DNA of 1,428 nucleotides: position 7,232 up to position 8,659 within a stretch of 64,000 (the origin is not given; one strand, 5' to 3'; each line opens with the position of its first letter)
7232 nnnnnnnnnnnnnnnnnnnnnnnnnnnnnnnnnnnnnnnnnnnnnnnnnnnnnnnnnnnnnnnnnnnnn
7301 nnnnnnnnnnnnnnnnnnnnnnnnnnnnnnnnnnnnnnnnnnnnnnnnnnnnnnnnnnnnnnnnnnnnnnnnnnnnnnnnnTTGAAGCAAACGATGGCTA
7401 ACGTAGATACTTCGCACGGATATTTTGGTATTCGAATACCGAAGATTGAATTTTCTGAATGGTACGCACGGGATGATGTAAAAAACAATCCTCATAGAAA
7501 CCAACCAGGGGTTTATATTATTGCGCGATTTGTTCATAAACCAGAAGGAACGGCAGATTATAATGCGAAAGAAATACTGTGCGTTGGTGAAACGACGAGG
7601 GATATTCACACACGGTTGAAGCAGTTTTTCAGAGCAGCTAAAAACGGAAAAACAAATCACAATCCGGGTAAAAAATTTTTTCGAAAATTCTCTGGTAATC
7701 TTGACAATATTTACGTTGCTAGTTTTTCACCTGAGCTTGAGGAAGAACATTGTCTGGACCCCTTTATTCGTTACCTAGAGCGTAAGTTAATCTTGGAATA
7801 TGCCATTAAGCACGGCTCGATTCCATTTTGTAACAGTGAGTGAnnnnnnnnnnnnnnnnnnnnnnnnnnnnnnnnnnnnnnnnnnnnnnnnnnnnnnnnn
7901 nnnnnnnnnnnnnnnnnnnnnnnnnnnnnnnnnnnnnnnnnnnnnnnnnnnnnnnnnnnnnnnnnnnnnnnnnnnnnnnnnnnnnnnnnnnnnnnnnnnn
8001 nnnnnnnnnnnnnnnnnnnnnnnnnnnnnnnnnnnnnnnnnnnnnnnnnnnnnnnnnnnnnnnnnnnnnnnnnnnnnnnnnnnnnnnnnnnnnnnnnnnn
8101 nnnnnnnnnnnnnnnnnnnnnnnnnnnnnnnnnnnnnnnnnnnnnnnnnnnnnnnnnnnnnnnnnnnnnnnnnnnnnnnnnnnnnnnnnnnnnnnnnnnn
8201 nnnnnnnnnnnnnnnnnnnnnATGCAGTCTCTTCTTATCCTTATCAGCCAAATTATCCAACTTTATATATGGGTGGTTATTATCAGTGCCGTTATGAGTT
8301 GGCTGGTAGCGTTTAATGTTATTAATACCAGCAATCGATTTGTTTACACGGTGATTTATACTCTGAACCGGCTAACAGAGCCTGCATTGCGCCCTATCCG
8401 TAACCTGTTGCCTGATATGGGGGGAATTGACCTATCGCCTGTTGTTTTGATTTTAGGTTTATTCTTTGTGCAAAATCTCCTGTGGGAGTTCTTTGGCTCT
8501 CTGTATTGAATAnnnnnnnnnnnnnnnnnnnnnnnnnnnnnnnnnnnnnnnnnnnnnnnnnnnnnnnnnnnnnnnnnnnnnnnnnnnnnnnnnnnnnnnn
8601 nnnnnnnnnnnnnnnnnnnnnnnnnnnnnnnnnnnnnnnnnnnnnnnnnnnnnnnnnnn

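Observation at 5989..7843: Three-gene Fic / small membrane-wHTH / GIY-YIG module as island cargo - candidate uncharacterised toxin- or defense-type system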

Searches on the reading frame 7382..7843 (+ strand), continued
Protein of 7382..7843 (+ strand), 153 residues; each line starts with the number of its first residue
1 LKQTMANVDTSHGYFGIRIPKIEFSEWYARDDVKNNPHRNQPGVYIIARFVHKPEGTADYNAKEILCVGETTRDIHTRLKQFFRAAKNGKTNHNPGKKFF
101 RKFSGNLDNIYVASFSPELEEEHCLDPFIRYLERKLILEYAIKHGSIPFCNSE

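Call 95: fold_search(model_id=the predicted structure, library=pdb)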
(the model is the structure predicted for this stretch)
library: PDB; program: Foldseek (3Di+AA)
matches with E <= 10: 101; with E <= 0.001: 0
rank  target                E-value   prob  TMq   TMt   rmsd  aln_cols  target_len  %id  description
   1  3oqg_B                1.1e-02  0.72  0.33  0.29  13.7       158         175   13  Restriction endonuclease HPY188I in complex with substrate DNA (released 2010-10-20)
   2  1ln0_B                1.4e-02  0.99  0.41  0.58   4.4       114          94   17  Structure of the Catalytic Domain of Homing Endonuclease I-TevI (released 2002-10-30)
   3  3oqg_A                1.7e-02  0.69  0.33  0.29  14.0       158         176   13  Restriction endonuclease HPY188I in complex with substrate DNA (released 2010-10-20)
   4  1ln0_A                2.7e-02  0.96  0.37  0.53   4.5        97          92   18  Structure of the Catalytic Domain of Homing Endonuclease I-TevI (released 2002-10-30)
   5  3or3_A                4.2e-02  0.57  0.32  0.28  13.6       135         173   12  Restriction endonuclease HPY188I in complex with product DNA (released 2010-10-20)
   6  3mx4_E                6.6e-02  0.84  0.41  0.30   5.9       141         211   15  DNA binding and cleavage by the GIY-YIG endonuclease R.Eco29KI inactive variant E142Q (released 2010-09-08)
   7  3mx4_C                1.2e-01  0.57  0.36  0.27   6.0       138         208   12  DNA binding and cleavage by the GIY-YIG endonuclease R.Eco29KI inactive variant E142Q (released 2010-09-08)
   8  4ycg_A                1.6e-01  0.11  0.22  0.17  18.4       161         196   14  Pro-bone morphogenetic protein 9 (released 2015-03-04)
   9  4ycg_B                1.6e-01  0.10  0.22  0.17  18.1       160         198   15  Pro-bone morphogenetic protein 9 (released 2015-03-04)
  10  3nic_E                1.9e-01  0.66  0.40  0.29   5.6       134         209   16  DNA binding and cleavage by the GIY-YIG endonuclease R.Eco29kI inactive variant Y49F (released 2010-09-08)
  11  3mx1                  2.3e-01  0.60  0.46  0.34   5.8       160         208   13  The structure of GIY-YIG endonuclease R.Eco29kI (released 2010-09-08)
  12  3mx4_H                2.3e-01  0.57  0.41  0.30   6.0       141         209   14  DNA binding and cleavage by the GIY-YIG endonuclease R.Eco29KI inactive variant E142Q (released 2010-09-08)
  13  3mx4_D                3.6e-01  0.51  0.40  0.30   5.2       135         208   16  DNA binding and cleavage by the GIY-YIG endonuclease R.Eco29KI inactive variant E142Q (released 2010-09-08)
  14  4yci_B                3.6e-01  0.07  0.20  0.17  15.6       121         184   12  non-latent pro-bone morphogenetic protein 9 (released 2015-03-04)
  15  7qla_C                3.6e-01  0.07  0.17  0.07  15.4       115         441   15  Structure of the Rab GEF complex Mon1-Ccz1 (released 2022-02-09)
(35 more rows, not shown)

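Call 97: search_protein_families(library=padloc, proteins=[L003:5461-7473:-, L003:7475-7927:-, L003:7924-8850:-, L011:3360-5273:+, L011:2173-2934:+, L015:2026-4896:-, L015:5434-6594:-, L018:3464-4984:+, L010:4117-4902:-, L007:4046-4879:+], max_evalue=0.001)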
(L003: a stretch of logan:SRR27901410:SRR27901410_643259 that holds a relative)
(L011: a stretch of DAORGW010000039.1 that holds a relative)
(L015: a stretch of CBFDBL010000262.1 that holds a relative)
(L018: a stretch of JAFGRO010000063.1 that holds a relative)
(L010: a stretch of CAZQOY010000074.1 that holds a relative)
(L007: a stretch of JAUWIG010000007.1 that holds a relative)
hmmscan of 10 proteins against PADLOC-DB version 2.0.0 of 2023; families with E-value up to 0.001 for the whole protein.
L003:5461-7473:- (670 aa): 6 families
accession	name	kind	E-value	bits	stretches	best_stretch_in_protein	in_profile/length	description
PDLC03863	LmuB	-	5.3e-77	257.9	1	3-662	3-596/610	-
PDLC03860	LmuB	-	3.1e-18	63.6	2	302-646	223-525/565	-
PDLC03864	LmuB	-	3.4e-13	47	1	308-645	301-637/657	-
PDLC00249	LmuB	-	7.7e-07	26.1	1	561-647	442-526/565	AAA ATPase domain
PDLC02747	PbeC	-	6.8e-06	23.2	1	306-519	271-472/632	PbeC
PDLC00252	LmuB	-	1.1e-05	22.4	1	22-56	19-53/554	AAA ATPase domain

L003:7475-7927:- (150 aa): 1 family
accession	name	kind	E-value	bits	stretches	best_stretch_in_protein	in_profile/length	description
PDLC03871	LmuC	-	5.6e-18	63.5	1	7-144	3-141/156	-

L003:7924-8850:- (308 aa): 0 families

L011:3360-5273:+ (637 aa): 0 families

L011:2173-2934:+ (253 aa): 0 families

L015:2026-4896:- (956 aa): 0 families

L015:5434-6594:- (386 aa): 0 families

L018:3464-4984:+ (506 aa): 0 families

L010:4117-4902:- (261 aa): 0 families

L007:4046-4879:+ (277 aa): 0 families

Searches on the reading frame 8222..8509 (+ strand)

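Call 15: search_protein_families(library=pfam, proteins=[window:8222-8509:+], max_evalue=1)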
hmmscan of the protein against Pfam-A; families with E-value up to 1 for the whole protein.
window:8222-8509:+ (95 aa): 2 families
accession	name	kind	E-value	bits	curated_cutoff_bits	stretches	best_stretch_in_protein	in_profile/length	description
PF02325.22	YGGT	-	2.1e-21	76.6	27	1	11-87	3-70/70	YGGT family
PF24364.1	DUF7520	-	0.037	14.5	27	1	11-44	7-40/78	Family of unknown function (DUF7520)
